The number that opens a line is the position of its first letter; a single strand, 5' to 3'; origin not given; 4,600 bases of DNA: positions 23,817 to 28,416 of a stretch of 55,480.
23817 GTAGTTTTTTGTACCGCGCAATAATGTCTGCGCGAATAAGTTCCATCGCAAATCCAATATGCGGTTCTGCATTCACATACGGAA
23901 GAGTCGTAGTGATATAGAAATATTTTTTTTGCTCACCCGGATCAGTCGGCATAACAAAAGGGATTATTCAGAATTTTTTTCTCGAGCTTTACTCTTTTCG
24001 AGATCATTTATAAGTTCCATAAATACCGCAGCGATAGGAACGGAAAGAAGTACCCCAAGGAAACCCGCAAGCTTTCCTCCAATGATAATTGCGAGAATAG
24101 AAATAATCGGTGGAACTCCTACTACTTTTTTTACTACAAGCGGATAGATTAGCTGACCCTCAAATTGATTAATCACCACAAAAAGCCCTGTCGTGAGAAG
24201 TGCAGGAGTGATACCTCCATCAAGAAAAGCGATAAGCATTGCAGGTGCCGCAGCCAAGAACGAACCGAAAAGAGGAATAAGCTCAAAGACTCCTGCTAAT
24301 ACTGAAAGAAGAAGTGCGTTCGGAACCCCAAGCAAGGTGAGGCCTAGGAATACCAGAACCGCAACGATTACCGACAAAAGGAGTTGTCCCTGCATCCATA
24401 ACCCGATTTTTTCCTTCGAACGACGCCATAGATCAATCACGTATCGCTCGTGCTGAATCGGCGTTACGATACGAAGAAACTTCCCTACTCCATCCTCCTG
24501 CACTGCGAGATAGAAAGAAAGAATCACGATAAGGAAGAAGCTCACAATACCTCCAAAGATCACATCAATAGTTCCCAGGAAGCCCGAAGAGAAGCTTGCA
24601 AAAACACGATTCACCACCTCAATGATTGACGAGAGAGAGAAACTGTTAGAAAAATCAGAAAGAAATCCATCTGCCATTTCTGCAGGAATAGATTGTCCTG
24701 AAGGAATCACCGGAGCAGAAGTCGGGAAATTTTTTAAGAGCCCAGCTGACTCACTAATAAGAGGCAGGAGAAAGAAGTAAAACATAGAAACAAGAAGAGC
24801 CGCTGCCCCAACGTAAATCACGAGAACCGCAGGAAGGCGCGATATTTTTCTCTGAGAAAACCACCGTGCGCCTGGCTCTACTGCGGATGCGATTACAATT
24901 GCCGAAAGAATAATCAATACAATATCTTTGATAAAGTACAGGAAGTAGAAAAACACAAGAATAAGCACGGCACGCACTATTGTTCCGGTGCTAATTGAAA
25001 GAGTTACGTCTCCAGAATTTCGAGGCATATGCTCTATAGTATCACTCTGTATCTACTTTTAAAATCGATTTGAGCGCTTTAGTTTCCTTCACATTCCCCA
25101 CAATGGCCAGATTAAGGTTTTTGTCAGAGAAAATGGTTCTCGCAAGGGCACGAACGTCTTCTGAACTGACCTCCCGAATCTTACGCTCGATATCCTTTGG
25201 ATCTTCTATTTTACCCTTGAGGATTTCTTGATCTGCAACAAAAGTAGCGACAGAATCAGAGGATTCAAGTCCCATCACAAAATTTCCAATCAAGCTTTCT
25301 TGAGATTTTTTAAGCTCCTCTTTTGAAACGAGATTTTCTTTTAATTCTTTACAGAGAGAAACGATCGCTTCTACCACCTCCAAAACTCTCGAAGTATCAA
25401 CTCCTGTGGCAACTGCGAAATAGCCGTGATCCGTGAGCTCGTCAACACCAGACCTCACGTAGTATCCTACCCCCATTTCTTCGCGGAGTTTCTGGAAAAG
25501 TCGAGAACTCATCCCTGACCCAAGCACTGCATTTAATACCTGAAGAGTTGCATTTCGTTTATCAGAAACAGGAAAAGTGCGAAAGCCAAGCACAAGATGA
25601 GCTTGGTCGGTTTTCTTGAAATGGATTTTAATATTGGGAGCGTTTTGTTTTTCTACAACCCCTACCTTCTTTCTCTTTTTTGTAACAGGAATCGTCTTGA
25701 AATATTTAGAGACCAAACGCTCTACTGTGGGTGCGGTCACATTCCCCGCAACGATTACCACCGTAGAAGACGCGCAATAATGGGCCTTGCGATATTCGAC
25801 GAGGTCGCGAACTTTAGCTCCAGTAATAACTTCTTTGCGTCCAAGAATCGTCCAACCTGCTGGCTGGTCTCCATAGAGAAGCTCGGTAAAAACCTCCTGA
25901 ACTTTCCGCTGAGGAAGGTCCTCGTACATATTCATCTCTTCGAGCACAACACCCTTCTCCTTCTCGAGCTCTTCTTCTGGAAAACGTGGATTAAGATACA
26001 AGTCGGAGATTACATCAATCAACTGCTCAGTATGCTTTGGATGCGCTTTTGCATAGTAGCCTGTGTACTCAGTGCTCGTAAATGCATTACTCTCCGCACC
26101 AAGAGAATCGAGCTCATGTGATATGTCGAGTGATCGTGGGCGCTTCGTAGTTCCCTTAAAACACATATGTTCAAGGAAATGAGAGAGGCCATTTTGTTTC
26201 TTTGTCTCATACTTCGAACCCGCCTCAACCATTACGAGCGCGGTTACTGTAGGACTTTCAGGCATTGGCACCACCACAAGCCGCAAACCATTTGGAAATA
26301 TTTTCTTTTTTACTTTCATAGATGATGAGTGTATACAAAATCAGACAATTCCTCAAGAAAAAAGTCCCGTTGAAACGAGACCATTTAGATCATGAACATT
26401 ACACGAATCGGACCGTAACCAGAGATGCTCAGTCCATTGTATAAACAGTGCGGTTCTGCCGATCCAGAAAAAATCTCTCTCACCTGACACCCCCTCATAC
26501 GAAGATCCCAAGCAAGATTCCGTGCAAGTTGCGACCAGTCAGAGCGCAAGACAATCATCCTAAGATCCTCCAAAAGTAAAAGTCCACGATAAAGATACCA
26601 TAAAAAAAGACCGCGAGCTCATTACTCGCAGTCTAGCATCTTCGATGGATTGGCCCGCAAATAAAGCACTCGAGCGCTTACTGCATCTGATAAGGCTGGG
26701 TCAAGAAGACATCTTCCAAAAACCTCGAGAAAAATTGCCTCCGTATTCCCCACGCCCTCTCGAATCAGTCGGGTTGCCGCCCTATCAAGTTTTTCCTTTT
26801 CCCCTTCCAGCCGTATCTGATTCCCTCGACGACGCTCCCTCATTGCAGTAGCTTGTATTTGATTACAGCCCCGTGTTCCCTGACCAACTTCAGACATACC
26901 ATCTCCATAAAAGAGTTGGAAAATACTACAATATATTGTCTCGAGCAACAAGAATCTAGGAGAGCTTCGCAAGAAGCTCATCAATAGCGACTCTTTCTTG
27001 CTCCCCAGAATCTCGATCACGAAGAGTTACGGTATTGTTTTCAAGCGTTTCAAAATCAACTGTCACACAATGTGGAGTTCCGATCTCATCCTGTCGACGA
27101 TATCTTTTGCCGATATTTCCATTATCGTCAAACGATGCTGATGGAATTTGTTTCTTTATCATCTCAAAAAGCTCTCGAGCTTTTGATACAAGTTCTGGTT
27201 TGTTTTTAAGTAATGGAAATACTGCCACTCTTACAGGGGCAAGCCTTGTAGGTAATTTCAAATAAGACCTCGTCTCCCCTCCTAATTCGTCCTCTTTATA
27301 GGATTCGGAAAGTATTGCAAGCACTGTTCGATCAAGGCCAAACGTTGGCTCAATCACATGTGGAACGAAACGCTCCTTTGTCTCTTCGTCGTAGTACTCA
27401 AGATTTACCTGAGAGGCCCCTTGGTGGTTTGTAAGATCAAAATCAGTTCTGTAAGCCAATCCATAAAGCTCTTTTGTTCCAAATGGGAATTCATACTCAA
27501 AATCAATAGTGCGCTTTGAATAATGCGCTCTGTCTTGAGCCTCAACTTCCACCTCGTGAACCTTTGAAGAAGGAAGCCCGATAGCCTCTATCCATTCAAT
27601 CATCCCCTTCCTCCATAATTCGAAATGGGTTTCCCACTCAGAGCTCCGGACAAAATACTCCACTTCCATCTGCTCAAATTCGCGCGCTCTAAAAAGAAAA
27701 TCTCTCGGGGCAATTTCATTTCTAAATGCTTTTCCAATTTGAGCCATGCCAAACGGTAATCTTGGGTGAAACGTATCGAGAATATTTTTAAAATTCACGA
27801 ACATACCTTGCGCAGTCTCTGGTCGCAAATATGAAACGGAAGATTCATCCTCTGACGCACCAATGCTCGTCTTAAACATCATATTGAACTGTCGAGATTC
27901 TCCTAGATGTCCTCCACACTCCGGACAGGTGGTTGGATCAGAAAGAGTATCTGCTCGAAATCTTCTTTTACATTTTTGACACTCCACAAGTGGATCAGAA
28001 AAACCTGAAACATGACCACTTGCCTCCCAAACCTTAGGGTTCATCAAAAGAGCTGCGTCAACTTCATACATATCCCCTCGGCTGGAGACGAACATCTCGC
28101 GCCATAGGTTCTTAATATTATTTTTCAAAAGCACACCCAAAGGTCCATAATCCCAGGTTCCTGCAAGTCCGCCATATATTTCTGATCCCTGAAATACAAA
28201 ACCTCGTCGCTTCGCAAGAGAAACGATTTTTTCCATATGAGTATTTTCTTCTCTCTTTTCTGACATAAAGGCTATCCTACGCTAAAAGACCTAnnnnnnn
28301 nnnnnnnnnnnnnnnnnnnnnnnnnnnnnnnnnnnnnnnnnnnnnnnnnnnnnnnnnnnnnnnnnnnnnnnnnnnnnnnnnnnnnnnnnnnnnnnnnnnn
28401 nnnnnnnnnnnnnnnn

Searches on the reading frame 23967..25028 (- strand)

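Call 27: search_protein_families(library=pfam, proteins=[window:23967-25028:-], max_evalue=0.001)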
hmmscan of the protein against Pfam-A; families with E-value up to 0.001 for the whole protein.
window:23967-25028:- (354 aa): 1 family
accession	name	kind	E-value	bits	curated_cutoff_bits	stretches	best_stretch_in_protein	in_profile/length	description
PF01594.21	AI-2E_transport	-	3.9e-56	191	34.3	1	21-343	6-326/327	AI-2E family transporter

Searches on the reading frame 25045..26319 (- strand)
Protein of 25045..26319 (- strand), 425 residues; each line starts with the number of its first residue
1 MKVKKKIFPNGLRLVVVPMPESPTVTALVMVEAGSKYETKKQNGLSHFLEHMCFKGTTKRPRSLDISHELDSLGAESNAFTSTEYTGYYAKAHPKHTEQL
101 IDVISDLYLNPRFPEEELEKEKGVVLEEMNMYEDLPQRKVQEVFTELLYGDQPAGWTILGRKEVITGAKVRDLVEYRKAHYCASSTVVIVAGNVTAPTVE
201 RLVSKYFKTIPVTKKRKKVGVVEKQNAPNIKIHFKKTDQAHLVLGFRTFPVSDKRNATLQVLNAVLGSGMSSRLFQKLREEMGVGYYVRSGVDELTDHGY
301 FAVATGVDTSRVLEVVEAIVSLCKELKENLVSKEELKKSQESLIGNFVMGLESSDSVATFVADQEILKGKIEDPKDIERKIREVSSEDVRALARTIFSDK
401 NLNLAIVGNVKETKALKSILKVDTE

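Call 27: search_protein_families(library=pfam, proteins=[window:25045-26319:-], max_evalue=0.001)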
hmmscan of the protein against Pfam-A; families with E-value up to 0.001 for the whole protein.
window:25045-26319:- (425 aa): 3 families
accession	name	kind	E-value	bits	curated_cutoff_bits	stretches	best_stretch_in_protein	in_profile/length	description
PF05193.26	Peptidase_M16_C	-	4.4e-45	154.2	23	1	171-343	5-181/181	Peptidase M16 inactive domain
PF00675.25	Peptidase_M16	-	1.1e-38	132.8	22.3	1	19-160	7-147/149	Insulinase (Peptidase family M16)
PF22456.1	PqqF-like_C_4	-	8.2e-05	23.1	27.5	1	266-347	2-85/100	PQQ synthase PqqF-like, C-terminal lobe domain 4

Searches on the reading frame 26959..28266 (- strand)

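Call 27: search_protein_families(library=pfam, proteins=[window:26959-28266:-], max_evalue=0.001)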
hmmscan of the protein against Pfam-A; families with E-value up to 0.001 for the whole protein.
window:26959-28266:- (436 aa): 3 families
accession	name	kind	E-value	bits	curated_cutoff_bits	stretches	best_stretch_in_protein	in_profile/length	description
PF03129.25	HGTP_anticodon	-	1.9e-22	79.7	21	1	347-435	2-91/94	Anticodon binding domain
PF00587.30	tRNA-synt_2b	-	1.2e-15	58.5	29.3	1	140-321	6-178/179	tRNA synthetase class II core domain (G, H, P, S and T)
PF23455.1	DUF7129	-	0.00018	21.7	30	1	94-121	12-37/45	Domain of unknown function (DUF7129)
